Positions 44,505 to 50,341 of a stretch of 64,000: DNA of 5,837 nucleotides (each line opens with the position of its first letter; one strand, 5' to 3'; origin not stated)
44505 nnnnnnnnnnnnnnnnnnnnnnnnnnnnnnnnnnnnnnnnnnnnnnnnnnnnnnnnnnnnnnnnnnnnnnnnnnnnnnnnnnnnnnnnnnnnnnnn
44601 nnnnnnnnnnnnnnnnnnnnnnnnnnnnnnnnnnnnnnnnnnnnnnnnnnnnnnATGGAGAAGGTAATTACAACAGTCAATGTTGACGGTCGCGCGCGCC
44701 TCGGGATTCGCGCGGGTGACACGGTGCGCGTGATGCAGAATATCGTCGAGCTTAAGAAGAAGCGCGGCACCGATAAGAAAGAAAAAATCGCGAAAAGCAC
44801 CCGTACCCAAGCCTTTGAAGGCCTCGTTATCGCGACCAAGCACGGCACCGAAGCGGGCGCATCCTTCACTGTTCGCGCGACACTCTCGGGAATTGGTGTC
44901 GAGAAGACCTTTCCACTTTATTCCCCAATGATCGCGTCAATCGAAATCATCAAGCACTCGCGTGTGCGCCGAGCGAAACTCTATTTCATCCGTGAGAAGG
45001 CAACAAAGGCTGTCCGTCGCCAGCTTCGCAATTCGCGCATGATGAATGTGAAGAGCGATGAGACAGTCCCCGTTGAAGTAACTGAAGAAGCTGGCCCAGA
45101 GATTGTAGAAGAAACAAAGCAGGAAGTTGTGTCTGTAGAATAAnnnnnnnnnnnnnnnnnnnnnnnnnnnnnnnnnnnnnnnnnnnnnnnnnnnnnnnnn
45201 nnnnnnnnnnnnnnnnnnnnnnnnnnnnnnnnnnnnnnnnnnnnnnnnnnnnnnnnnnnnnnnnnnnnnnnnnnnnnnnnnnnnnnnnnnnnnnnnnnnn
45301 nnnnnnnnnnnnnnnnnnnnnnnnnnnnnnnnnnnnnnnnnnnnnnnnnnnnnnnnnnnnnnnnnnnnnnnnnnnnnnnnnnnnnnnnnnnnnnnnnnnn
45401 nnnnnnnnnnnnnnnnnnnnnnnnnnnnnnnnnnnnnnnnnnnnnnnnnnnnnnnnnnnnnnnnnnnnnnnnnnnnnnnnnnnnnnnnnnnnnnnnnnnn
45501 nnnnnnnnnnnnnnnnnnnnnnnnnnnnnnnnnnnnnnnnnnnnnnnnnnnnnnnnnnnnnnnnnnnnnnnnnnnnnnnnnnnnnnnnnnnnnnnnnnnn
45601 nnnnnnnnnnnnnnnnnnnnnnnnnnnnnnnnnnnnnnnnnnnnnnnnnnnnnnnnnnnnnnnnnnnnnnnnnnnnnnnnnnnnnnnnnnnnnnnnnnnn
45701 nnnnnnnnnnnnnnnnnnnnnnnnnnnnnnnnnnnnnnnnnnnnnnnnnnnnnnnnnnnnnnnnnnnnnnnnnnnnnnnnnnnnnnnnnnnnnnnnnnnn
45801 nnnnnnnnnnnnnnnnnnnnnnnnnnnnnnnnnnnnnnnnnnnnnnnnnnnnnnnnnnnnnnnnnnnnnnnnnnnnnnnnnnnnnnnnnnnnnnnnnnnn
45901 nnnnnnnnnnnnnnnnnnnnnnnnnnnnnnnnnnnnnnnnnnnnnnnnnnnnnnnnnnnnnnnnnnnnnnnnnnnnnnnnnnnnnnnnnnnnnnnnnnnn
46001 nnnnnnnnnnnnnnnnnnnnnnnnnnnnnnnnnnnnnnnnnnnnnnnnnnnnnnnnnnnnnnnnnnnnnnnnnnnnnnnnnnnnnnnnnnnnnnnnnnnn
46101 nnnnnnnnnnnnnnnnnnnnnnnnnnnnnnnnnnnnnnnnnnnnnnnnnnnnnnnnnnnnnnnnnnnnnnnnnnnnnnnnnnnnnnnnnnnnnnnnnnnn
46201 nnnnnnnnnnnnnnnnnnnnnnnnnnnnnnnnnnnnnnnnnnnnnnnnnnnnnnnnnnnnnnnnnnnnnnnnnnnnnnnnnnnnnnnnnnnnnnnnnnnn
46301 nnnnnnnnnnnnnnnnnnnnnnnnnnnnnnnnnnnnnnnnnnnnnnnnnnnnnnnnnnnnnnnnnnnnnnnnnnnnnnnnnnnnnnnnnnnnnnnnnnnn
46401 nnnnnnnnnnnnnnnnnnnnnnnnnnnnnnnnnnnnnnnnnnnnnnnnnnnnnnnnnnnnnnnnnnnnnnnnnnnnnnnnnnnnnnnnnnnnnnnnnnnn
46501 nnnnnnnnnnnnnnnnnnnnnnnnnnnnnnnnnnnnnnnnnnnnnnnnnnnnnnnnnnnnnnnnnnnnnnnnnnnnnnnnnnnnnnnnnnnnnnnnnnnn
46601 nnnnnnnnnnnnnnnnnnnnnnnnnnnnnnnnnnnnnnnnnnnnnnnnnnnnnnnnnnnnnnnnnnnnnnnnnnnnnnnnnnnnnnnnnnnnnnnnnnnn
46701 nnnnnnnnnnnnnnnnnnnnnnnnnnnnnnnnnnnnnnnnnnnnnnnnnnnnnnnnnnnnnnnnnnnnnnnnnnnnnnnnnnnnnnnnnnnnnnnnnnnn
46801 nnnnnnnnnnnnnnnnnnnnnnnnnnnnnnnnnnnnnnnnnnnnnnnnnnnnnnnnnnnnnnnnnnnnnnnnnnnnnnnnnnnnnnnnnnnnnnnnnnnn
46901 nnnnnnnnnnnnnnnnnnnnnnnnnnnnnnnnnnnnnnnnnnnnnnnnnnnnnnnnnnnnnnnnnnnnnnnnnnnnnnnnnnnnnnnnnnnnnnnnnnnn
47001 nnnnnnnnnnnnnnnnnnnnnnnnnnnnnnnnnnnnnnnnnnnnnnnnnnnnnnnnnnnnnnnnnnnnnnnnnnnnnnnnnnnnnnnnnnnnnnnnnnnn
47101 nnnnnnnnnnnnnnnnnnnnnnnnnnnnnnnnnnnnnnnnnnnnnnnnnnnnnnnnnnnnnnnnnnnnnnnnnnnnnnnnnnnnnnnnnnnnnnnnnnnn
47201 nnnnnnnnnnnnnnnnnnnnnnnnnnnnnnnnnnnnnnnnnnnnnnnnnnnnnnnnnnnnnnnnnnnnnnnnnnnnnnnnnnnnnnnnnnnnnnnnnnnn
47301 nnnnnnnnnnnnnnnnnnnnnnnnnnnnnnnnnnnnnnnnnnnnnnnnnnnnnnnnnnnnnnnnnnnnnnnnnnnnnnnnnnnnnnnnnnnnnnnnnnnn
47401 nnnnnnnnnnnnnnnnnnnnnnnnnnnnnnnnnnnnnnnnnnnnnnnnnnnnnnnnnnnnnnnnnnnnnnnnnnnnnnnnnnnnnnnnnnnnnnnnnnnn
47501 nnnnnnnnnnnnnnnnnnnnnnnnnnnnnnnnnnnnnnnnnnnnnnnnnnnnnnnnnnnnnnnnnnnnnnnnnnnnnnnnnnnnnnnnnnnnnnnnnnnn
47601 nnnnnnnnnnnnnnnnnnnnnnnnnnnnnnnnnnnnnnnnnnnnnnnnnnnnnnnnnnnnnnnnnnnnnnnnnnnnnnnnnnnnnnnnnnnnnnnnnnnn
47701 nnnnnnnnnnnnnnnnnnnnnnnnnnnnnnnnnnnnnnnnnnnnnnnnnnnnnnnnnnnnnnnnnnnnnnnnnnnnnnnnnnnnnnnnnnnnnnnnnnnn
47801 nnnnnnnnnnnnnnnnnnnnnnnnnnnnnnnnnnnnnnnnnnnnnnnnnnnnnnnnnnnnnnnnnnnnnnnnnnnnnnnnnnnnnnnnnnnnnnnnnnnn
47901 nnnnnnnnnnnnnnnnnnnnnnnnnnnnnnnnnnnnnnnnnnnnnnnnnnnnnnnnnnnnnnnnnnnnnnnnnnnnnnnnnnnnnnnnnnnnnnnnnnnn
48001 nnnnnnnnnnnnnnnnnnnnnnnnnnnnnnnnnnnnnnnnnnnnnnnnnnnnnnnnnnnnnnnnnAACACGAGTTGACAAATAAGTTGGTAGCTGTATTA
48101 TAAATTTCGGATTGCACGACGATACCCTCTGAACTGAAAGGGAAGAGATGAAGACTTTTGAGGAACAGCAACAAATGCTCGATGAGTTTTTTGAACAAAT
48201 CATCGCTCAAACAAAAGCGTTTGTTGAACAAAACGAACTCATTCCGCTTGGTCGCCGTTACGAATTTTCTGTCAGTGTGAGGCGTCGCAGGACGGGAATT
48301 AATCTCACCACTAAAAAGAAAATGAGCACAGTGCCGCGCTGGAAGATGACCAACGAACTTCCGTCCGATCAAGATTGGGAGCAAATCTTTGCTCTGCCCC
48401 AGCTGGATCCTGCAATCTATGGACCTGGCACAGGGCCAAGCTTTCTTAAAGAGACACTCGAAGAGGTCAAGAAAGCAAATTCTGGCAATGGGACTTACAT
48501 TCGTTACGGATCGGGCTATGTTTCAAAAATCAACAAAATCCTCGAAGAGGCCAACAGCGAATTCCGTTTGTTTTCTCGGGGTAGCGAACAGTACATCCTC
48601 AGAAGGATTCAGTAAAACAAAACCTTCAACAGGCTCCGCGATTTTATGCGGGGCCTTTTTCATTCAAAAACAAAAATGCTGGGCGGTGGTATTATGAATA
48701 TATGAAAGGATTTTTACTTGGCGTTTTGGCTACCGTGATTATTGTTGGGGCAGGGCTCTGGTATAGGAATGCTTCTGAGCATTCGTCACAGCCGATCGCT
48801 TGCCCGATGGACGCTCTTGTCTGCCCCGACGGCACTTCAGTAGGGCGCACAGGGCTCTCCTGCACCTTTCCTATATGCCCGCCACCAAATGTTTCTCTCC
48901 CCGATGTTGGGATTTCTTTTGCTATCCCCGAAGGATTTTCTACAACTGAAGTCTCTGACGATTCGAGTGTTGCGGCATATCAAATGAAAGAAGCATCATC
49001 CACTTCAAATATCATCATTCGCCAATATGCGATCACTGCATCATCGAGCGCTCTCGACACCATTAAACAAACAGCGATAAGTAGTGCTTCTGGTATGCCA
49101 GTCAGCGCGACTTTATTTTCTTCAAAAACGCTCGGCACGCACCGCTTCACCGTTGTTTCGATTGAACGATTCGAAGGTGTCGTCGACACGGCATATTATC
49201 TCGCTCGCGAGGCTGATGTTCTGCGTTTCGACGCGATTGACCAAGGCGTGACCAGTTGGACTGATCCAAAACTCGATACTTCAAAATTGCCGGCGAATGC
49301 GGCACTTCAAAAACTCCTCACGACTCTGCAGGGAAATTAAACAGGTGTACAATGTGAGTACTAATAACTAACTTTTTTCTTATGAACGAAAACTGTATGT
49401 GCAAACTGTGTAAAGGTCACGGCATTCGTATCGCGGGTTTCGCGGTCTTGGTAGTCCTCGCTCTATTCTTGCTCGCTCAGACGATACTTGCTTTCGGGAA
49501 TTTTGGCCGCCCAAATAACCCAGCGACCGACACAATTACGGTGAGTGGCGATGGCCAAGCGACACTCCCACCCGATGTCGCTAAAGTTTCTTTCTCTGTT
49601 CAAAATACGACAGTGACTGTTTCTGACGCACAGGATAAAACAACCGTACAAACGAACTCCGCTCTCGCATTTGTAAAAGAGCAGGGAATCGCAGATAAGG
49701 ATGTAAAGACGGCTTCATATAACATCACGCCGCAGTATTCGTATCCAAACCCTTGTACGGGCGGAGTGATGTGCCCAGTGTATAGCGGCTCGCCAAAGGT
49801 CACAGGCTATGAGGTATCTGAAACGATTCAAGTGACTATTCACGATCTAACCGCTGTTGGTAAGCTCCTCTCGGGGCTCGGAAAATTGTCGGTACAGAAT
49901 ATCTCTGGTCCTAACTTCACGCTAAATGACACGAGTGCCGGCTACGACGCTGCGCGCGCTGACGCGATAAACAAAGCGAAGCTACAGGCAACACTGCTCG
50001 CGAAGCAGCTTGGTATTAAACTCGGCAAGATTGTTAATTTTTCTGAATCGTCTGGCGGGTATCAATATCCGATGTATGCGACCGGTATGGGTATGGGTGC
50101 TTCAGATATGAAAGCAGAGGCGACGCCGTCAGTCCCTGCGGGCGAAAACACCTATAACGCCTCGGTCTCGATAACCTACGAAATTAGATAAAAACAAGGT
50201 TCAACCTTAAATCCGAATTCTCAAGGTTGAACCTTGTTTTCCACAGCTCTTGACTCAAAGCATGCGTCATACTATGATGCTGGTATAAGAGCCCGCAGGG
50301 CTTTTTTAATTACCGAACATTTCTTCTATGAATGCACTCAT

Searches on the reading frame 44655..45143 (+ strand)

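Call 38: search_protein_families(library=pfam, proteins=[window:44655-45143:+])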
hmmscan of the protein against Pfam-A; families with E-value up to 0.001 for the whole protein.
window:44655-45143:+ (162 aa): 1 family
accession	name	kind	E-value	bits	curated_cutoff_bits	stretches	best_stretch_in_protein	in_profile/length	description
PF01245.26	Ribosomal_L19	-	2.8e-28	98.5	22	1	18-121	18-107/111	Ribosomal protein L19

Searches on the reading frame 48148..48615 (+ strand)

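Call 46: search_protein_families(library=pfam, proteins=[window:48148-48615:+])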
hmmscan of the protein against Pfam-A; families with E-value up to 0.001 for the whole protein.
window:48148-48615:+ (155 aa): 1 family
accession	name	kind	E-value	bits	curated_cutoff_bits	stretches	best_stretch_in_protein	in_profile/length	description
PF00216.26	Bac_DNA_binding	-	0.0002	21.9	22.4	1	8-66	18-76/90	Bacterial DNA-binding protein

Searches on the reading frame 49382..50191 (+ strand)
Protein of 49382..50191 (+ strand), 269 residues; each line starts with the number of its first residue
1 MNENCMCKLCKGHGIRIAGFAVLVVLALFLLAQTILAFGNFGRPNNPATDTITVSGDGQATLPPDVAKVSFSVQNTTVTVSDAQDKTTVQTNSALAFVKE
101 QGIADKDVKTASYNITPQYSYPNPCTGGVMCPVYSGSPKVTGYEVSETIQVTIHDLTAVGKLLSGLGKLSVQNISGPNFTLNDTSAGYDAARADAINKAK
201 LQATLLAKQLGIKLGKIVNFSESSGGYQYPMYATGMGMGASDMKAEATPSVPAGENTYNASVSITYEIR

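Call 8: search_protein_families(library=pfam, proteins=[window:49382-50191:+])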
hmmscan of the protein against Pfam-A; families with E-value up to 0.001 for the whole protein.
window:49382-50191:+ (269 aa): 1 family
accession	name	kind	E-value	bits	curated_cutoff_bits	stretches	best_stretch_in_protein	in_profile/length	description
PF04402.19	SIMPL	-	2.4e-48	165.5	25.2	1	52-266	1-205/205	Protein of unknown function (DUF541)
